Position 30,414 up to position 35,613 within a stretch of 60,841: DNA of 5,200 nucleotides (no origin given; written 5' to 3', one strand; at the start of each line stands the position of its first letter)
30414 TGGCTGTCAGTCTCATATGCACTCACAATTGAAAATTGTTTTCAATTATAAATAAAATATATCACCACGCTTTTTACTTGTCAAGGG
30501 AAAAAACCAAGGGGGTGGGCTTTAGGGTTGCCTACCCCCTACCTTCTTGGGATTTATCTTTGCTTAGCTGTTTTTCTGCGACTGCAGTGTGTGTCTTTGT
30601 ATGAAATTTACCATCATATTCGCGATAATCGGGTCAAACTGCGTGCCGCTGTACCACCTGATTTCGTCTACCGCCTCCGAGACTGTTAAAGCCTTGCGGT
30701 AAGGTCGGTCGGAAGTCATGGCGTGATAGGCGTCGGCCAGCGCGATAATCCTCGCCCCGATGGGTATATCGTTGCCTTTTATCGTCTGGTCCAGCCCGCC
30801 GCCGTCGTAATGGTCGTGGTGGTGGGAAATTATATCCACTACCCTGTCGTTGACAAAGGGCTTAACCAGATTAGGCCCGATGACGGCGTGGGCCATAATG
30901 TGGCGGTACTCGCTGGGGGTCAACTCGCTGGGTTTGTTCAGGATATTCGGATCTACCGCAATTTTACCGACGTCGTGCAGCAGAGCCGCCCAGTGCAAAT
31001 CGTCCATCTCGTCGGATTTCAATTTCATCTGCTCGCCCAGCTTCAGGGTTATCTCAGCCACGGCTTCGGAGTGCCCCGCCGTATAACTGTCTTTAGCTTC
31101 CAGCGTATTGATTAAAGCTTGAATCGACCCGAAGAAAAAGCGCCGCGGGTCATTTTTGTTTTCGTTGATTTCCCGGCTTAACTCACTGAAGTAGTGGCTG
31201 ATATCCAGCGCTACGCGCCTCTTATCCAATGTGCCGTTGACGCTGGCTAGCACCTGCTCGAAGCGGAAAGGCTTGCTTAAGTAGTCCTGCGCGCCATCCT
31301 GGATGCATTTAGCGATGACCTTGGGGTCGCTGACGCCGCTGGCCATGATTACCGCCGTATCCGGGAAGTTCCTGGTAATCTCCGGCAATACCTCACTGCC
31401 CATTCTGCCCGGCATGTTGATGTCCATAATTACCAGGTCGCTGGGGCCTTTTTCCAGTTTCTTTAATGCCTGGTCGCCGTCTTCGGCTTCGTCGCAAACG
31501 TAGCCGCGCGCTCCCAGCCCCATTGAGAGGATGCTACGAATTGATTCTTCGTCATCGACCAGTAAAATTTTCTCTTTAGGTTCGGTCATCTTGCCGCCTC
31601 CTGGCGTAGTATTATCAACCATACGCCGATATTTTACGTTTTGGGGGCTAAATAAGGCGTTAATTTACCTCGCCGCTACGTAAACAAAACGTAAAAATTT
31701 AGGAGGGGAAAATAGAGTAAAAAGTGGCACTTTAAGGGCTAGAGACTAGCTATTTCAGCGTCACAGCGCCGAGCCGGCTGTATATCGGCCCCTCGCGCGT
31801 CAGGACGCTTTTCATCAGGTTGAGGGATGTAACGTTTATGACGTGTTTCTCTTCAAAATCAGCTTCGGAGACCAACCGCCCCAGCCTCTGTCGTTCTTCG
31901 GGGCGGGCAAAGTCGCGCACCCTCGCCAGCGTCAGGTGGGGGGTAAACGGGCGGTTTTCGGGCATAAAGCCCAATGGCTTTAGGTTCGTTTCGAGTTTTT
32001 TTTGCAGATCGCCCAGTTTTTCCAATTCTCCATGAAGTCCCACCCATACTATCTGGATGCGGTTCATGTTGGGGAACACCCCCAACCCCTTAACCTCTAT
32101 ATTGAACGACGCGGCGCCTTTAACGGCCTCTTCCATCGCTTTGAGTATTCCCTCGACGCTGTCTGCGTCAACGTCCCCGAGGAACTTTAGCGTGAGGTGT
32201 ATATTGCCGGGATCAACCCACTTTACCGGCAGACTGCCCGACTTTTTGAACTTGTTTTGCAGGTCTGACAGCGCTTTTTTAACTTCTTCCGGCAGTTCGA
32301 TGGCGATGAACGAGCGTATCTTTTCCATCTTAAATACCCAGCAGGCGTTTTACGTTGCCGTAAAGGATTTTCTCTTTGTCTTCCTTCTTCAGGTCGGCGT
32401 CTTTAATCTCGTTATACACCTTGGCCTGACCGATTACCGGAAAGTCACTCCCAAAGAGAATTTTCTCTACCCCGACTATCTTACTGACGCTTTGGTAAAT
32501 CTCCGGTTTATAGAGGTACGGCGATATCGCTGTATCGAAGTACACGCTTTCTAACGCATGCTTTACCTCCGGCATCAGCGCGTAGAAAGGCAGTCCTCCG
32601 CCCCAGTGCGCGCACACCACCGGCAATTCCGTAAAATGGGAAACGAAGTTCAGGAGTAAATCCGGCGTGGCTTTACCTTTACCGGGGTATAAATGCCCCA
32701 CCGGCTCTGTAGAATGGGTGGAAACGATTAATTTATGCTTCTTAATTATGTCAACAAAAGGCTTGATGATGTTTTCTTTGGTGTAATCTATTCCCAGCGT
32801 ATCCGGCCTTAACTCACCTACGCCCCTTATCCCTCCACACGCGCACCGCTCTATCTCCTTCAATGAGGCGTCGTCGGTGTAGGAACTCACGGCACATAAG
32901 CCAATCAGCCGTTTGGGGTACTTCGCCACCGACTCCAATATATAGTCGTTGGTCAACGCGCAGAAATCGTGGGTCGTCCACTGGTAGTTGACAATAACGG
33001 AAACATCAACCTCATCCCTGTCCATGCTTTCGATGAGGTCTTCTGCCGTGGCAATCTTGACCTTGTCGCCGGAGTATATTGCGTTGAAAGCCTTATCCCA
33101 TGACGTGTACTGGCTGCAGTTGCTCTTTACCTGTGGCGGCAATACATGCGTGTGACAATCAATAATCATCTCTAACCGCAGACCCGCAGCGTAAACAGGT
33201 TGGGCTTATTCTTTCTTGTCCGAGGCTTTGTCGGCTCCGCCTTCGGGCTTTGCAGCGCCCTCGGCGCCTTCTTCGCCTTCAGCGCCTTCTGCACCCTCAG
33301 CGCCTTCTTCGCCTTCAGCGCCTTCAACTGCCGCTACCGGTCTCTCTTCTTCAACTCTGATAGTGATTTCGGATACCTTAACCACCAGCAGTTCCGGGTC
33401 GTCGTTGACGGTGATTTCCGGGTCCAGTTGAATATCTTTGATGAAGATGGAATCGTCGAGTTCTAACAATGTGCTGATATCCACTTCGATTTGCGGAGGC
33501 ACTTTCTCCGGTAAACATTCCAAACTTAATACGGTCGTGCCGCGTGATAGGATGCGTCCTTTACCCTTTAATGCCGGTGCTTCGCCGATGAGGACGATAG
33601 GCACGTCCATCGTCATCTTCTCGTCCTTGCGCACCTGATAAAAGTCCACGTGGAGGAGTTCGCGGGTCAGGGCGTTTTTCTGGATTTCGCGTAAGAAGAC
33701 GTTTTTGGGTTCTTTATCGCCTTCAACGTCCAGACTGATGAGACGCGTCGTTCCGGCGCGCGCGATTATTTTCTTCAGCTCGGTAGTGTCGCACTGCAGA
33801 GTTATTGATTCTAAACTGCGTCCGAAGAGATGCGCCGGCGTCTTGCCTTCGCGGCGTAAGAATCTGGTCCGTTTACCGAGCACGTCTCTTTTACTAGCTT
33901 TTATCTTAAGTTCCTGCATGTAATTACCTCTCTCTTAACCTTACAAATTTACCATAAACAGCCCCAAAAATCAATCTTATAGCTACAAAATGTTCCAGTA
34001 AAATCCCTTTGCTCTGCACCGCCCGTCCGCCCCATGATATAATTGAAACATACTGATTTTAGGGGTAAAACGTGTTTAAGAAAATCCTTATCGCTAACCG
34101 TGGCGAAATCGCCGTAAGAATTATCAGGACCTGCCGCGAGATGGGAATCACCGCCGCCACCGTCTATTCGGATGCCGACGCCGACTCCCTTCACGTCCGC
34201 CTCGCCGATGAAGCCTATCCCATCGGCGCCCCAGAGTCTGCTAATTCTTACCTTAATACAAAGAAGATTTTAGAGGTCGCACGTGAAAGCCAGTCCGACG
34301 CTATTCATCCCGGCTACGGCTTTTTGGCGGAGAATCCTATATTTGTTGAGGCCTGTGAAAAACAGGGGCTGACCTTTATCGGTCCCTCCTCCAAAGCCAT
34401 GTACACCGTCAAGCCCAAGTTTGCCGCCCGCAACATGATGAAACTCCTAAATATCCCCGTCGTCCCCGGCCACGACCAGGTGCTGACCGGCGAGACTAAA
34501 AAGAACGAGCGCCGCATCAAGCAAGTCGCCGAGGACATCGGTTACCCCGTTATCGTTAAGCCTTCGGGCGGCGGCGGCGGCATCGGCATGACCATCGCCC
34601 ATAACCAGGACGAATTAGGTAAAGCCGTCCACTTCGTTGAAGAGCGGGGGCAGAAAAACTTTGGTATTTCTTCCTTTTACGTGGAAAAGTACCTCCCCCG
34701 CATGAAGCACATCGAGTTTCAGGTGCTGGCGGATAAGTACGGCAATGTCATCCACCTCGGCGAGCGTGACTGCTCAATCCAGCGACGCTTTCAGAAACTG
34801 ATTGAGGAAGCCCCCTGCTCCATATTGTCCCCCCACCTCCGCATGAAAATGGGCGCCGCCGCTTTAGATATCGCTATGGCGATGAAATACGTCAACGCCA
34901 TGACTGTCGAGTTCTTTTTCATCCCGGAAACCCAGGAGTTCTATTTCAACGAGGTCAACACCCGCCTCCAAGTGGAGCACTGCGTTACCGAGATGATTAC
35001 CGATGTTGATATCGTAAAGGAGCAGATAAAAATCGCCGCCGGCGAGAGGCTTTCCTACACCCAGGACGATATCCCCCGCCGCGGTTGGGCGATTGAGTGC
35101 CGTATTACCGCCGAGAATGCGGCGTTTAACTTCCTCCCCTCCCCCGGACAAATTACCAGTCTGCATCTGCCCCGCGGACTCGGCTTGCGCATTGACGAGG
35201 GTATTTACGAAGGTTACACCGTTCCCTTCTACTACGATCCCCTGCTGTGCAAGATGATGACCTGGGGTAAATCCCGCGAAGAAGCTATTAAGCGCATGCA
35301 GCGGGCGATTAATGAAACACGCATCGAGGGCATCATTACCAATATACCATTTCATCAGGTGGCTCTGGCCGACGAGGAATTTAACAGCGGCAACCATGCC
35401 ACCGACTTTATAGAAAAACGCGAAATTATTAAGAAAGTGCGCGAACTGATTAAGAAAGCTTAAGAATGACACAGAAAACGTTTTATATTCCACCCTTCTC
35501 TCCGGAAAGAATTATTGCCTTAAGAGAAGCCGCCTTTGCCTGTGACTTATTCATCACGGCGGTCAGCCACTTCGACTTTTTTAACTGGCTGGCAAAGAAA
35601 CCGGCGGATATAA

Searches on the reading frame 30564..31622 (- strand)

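Call 90: search_protein_families(library=pfam, proteins=[window:30564-31622:-], max_evalue=0.00001)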
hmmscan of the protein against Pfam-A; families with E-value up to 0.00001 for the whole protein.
window:30564-31622:- (352 aa): 3 families
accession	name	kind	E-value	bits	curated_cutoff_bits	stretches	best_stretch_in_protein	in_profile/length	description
PF13487.12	HD_5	-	1.9e-35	122.5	27.2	1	169-331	2-168/170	HD domain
PF00072.30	Response_reg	-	5.8e-28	97.7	30.2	1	19-128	1-110/111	Response regulator receiver domain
PF01966.28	HD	-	1.5e-19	70.9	22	1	182-302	2-116/116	HD domain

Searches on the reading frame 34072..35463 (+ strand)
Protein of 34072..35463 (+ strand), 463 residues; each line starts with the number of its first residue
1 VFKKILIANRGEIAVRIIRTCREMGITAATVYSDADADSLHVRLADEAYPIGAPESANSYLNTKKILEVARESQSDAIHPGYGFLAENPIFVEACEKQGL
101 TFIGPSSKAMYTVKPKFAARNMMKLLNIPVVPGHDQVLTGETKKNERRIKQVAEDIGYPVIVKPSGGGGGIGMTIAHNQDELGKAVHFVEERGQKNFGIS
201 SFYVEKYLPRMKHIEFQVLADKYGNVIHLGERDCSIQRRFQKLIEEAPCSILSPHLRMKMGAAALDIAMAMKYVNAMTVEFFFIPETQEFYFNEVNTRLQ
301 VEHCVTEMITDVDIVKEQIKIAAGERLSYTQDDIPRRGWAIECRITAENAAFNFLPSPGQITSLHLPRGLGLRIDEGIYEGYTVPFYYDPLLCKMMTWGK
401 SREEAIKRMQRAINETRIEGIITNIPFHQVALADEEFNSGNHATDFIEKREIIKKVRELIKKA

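Call 90: search_protein_families(library=pfam, proteins=[window:34072-35463:+], max_evalue=0.00001)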
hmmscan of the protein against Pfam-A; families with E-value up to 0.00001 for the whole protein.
window:34072-35463:+ (463 aa): 5 families
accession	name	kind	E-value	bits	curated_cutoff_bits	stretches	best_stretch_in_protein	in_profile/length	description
PF02786.22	CPSase_L_D2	-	2.9e-66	223.4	19.8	1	117-328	3-209/211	Carbamoyl-phosphate synthase L chain, ATP binding domain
PF00289.28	Biotin_carb_N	-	3e-46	156.9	25.5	1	1-110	1-110/110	Biotin carboxylase, N-terminal domain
PF02785.25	Biotin_carb_C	-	2.9e-38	130.7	32.4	1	342-448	1-107/108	Biotin carboxylase C-terminal domain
PF07478.18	Dala_Dala_lig_C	-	2.8e-12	47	24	1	123-297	2-174/204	D-ala D-ala ligase C-terminus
PF02222.28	ATP-grasp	-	3.5e-09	37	27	1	144-298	17-162/179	ATP-grasp domain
